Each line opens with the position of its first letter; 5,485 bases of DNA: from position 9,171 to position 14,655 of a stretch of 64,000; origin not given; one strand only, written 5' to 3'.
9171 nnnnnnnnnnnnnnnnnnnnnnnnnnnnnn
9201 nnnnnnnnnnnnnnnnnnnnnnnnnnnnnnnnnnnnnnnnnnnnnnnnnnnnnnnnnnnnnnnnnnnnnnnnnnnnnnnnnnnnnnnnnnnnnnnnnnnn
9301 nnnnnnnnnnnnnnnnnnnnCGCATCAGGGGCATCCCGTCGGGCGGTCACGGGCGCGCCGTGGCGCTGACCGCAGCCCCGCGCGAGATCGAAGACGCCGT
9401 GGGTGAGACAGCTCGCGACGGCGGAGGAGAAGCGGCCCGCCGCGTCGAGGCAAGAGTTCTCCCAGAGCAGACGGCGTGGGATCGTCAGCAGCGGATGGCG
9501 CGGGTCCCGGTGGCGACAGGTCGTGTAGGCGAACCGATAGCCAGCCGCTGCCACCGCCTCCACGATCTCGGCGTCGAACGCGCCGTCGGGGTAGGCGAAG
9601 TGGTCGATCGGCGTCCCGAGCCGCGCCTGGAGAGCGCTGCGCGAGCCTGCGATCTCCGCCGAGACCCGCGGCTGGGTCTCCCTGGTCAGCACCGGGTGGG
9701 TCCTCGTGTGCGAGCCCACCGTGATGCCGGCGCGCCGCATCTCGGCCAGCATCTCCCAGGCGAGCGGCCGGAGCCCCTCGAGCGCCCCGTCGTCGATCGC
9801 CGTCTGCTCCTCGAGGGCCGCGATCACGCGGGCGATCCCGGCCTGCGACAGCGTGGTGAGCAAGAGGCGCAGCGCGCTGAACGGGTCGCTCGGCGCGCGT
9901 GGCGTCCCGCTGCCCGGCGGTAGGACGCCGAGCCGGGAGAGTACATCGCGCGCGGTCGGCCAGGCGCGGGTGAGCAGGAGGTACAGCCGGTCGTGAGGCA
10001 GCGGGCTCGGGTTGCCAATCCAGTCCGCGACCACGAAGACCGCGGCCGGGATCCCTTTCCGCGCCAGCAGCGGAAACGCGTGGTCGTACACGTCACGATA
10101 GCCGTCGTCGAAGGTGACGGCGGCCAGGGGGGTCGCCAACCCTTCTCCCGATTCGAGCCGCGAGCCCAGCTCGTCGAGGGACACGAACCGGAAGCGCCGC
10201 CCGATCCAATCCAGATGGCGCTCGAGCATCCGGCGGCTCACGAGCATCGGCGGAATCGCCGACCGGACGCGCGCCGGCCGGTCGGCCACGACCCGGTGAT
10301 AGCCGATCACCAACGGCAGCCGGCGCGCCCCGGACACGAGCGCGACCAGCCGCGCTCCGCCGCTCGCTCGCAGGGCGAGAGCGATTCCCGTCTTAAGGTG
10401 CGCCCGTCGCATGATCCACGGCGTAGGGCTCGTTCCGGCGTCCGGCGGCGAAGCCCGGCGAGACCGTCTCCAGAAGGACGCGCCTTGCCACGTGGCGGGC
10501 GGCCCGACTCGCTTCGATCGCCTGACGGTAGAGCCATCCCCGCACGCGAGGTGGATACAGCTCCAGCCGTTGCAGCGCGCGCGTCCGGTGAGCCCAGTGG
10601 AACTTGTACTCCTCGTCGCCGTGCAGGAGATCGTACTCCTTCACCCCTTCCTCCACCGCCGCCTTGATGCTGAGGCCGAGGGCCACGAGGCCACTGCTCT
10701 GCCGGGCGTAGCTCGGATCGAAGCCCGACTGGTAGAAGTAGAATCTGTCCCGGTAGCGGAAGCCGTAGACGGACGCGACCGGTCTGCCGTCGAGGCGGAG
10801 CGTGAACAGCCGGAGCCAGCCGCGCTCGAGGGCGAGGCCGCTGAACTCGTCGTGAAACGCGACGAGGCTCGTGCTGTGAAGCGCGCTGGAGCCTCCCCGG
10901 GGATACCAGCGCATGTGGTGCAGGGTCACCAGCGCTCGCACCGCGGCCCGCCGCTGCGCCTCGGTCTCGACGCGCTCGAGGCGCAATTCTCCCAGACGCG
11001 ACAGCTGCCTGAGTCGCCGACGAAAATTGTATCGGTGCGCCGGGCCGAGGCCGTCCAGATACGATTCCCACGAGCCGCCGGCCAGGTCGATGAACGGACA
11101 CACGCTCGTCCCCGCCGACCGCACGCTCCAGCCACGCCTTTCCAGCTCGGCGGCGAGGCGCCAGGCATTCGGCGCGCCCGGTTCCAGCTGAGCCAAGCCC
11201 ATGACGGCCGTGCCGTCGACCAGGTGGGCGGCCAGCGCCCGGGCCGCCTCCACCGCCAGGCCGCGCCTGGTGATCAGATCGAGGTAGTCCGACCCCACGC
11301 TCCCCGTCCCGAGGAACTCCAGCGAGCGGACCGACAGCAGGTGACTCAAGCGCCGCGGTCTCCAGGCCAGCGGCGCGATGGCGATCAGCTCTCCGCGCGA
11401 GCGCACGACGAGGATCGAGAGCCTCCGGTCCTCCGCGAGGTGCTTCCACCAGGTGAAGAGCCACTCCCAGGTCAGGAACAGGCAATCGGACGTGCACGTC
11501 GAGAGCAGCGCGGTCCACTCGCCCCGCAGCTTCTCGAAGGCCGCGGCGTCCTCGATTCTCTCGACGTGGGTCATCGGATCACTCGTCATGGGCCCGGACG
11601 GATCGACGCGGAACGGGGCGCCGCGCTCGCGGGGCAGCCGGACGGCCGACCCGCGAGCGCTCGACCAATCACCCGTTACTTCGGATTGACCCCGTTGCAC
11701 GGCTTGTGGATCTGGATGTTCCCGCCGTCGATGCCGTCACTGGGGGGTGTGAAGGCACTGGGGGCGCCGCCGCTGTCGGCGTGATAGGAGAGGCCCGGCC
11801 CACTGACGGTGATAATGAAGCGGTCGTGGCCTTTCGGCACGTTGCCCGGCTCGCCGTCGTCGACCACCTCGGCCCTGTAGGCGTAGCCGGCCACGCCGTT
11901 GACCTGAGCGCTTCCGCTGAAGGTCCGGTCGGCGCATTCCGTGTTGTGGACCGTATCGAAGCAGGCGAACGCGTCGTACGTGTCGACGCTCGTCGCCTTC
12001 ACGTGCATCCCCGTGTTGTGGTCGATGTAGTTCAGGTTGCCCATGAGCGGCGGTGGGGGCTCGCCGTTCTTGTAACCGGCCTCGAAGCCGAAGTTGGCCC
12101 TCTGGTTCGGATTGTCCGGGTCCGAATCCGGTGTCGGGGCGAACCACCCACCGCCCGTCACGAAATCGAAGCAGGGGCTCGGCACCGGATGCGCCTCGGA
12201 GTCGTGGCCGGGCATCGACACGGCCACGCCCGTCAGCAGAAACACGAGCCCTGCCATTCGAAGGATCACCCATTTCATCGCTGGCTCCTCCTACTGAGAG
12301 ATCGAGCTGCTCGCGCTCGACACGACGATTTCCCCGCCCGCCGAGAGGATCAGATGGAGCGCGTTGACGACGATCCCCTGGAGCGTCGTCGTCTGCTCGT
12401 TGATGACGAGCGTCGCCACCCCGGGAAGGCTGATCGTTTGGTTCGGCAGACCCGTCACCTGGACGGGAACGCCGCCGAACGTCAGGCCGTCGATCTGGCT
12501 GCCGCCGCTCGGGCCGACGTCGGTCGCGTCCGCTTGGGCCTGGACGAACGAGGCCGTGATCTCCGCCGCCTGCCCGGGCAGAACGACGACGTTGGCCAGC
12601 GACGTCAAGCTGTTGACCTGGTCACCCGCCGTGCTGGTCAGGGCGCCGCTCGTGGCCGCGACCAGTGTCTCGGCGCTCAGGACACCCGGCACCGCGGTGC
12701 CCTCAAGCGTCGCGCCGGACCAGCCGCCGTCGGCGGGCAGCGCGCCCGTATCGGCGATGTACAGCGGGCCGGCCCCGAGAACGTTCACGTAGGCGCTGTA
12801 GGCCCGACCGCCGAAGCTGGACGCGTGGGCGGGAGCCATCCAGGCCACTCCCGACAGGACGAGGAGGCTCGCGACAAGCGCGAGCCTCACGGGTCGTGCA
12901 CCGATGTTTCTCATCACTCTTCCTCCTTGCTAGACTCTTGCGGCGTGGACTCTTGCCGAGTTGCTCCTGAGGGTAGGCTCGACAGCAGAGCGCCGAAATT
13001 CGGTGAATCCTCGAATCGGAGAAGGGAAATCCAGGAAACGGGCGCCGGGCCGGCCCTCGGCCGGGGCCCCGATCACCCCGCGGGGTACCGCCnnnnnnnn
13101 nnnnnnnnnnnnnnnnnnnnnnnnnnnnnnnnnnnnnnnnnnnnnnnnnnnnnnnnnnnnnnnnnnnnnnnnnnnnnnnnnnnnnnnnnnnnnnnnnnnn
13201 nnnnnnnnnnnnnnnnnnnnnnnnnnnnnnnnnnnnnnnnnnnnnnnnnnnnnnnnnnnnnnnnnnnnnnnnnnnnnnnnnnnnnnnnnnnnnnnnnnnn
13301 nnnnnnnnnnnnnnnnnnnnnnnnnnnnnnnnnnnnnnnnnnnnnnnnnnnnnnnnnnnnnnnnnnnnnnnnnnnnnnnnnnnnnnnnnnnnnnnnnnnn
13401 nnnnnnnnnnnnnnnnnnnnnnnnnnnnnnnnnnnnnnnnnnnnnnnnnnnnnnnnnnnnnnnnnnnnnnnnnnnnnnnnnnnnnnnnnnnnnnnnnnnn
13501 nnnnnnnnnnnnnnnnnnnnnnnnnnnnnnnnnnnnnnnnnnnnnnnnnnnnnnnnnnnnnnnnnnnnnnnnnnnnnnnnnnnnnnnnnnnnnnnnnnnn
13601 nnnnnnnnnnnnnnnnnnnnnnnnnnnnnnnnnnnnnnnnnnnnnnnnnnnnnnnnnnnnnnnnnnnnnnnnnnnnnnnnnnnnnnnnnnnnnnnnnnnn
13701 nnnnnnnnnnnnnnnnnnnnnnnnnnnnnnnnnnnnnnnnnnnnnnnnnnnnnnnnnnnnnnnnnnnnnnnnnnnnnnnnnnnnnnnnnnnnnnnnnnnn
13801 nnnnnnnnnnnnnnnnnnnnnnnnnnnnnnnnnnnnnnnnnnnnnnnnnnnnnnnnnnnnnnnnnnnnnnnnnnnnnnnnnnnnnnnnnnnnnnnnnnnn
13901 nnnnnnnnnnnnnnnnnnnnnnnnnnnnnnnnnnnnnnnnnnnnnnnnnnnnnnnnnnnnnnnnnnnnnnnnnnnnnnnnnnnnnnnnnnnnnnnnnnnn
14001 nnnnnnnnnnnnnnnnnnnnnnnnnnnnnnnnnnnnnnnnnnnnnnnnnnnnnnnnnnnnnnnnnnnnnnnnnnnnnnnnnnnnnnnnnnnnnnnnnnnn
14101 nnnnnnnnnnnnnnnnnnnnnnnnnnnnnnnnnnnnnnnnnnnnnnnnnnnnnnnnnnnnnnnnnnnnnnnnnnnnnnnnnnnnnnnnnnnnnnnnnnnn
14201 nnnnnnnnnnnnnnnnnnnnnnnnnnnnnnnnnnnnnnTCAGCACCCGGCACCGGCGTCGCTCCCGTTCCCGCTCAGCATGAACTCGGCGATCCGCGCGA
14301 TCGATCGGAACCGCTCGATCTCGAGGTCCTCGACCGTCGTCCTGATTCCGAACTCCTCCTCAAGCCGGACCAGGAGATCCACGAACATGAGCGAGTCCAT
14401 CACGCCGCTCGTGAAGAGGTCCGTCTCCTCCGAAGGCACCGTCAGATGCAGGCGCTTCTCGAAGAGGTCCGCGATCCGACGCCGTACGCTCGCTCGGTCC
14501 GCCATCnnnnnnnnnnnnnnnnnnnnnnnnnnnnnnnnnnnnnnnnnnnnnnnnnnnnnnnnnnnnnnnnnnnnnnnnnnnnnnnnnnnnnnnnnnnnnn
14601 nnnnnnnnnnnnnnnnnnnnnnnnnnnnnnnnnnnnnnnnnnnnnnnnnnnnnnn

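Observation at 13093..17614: DltA/DltC-like loading pair plus an SsuD-like LLM oxygenase and two GNATs inside an EPS operon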

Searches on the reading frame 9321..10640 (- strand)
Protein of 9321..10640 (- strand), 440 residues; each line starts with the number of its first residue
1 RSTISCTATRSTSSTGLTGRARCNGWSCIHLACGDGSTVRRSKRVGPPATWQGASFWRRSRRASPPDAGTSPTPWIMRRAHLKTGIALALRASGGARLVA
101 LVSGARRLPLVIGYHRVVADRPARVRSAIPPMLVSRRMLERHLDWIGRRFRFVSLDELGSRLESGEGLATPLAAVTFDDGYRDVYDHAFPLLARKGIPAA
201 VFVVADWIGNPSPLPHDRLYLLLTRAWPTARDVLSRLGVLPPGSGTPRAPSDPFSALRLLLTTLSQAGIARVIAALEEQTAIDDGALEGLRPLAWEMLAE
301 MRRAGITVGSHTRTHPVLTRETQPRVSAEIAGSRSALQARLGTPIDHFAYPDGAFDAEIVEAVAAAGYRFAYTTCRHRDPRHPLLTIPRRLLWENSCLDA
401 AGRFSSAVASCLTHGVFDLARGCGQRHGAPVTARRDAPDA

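Call 9: search_protein_families(library=pfam, max_evalue=0.001, proteins=[window:9321-10640:-])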
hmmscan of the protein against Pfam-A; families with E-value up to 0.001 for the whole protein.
window:9321-10640:- (440 aa): 1 family
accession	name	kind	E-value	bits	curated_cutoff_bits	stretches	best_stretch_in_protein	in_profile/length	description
PF01522.26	Polysacc_deac_1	-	2.1e-26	92.7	23.1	2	261-370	25-123/124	Polysaccharide deacetylase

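Call 11: search_protein_families(library=ncbifam, max_evalue=0.00001, proteins=[window:9321-10640:-])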
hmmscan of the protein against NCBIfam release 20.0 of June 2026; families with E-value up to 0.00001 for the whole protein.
window:9321-10640:- (440 aa): 5 families
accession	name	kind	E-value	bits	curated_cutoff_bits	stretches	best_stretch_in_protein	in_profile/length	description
TIGR03938.2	deacetyl_PgaB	equivalog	1.1e-18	66.9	321.9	1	110-211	4-104/621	poly-beta-1,6-N-acetyl-D-glucosamine N-deacetylase PgaB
TIGR03933.1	PIA_icaB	equivalog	8.2e-10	38.6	248.35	0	134-211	35-112/245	intercellular adhesin biosynthesis polysaccharide N-deacetylase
NF011177.0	PRK14582.1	equivalog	1.5e-08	33.4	923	1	110-212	50-148/671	poly-beta-1,6-N-acetyl-D-glucosamine N-deacetylase PgaB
TIGR02764.1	spore_ybaN_pdaB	equivalog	1.5e-07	31.4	237.4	0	297-370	50-123/191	polysaccharide deacetylase family sporulation protein PdaB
NF011176.0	PRK14581.1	equivalog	3.4e-06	25.5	1091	0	111-211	51-147/673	poly-beta-1,6-N-acetyl-D-glucosamine N-deacetylase PgaB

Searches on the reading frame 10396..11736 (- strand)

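Call 9: search_protein_families(library=pfam, max_evalue=0.001, proteins=[window:10396-11736:-])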
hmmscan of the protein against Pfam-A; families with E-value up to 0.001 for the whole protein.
window:10396-11736:- (447 aa): 1 family
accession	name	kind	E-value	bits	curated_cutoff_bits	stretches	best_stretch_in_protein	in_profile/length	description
PF13480.13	Acetyltransf_6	-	4.8e-36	124.5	22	1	234-378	3-142/143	Acetyltransferase (GNAT) domain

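Call 11: search_protein_families(library=ncbifam, max_evalue=0.00001, proteins=[window:10396-11736:-])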
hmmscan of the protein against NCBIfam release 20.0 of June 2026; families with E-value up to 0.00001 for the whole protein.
window:10396-11736:- (447 aa): 1 family
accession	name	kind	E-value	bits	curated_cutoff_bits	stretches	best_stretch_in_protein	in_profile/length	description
NF047385.1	T4SS_GNAT_BspF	exception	1.9e-08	33.4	775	1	205-353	197-345/428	type IV secretion system effector crotonyl transferase BspF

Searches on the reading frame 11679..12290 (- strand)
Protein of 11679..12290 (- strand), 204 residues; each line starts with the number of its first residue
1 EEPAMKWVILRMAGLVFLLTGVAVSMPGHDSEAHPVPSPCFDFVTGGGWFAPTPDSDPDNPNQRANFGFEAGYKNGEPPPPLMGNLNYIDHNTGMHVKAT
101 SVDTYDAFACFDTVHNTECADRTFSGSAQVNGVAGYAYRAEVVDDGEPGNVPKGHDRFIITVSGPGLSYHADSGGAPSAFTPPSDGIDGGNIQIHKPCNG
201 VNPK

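Call 9: search_protein_families(library=pfam, max_evalue=0.001, proteins=[window:11679-12290:-])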
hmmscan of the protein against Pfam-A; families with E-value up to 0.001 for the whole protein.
window:11679-12290:- (204 aa): 0 families

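Call 11: search_protein_families(library=ncbifam, max_evalue=0.00001, proteins=[window:11679-12290:-])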
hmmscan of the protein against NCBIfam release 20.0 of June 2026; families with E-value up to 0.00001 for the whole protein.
window:11679-12290:- (204 aa): 1 family
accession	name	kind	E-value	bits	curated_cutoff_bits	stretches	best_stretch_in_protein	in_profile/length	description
NF041523.1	post_COAP_1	domain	8.4e-27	93.9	40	1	43-196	1-115/115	post-COAP-1 domain-containing protein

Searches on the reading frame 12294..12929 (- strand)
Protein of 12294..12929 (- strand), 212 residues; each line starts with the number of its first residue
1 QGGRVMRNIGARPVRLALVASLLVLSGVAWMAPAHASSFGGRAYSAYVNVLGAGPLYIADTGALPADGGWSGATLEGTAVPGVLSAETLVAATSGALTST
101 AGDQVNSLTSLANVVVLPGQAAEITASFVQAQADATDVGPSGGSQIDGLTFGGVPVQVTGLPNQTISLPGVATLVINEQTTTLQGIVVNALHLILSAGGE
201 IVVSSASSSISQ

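Call 9: search_protein_families(library=pfam, max_evalue=0.001, proteins=[window:12294-12929:-])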
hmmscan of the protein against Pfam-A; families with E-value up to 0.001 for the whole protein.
window:12294-12929:- (212 aa): 0 families

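Call 11: search_protein_families(library=ncbifam, max_evalue=0.00001, proteins=[window:12294-12929:-])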
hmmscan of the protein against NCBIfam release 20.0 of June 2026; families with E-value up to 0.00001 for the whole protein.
window:12294-12929:- (212 aa): 1 family
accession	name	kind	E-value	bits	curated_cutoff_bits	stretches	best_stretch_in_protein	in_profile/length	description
NF040603.2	choice_anch_P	subfamily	1.4e-36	126.2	27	1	39-210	1-184/185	choice-of-anchor P family protein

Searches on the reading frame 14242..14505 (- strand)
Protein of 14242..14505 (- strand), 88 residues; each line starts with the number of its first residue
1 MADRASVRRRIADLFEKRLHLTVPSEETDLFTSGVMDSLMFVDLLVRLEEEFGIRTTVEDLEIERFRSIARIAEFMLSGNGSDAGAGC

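Call 6: search_protein_families(library=pfam, max_evalue=0.01, proteins=[window:14242-14505:-])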
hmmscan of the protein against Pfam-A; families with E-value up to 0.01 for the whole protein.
seq(88 aa): 1 family
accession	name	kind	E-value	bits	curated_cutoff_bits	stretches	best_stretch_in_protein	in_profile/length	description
PF00550.31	PP-binding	-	2e-11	44.4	20.8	1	10-75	2-66/67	Phosphopantetheine attachment site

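Call 7: search_protein_families(library=ncbifam, max_evalue=0.01, proteins=[window:14242-14505:-])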
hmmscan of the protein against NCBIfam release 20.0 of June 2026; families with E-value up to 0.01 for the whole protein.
seq(88 aa): 10 families
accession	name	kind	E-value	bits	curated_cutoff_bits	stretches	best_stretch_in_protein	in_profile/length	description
NF003464.0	PRK05087.1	equivalog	7.5e-09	35.5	68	1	25-73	23-71/78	D-alanine--poly(phosphoribitol) ligase subunit DltC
NF058660.1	cispen_ACP_AmcB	equivalog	4.8e-08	33.1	80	1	8-76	3-75/80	cispentacin biosynthesis acyl carrier protein AmcB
NF052616.1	ACP_for_OlsHI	equivalog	1.6e-07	31.6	130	1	25-76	26-77/83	ornithine lipid biosynthesis acyl carrier protein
NF005798.0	PRK07639.1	equivalog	6.9e-06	26.4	100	1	25-77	27-79/91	petrobactin biosynthesis protein AsbD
TIGR01688.1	dltC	equivalog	2.4e-05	24.3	52.35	1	28-66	23-61/73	D-alanine--poly(phosphoribitol) ligase subunit 2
NF005480.0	PRK07081.1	equivalog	3.4e-05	23.7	72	1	25-74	23-71/83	acyl carrier protein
NF002148.0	PRK00982.1-2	subfamily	8.1e-05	22.4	71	1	36-76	36-74/79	acyl carrier protein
TIGR00517.1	acyl_carrier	equivalog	0.00068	19.5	70.45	1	36-75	35-72/77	acyl carrier protein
NF006031.0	PRK08172.1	equivalog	0.00078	20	76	1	30-72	30-73/82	acyl carrier protein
NF009104.0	PRK12449.1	equivalog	0.0057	16.6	70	1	10-75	9-74/80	acyl carrier protein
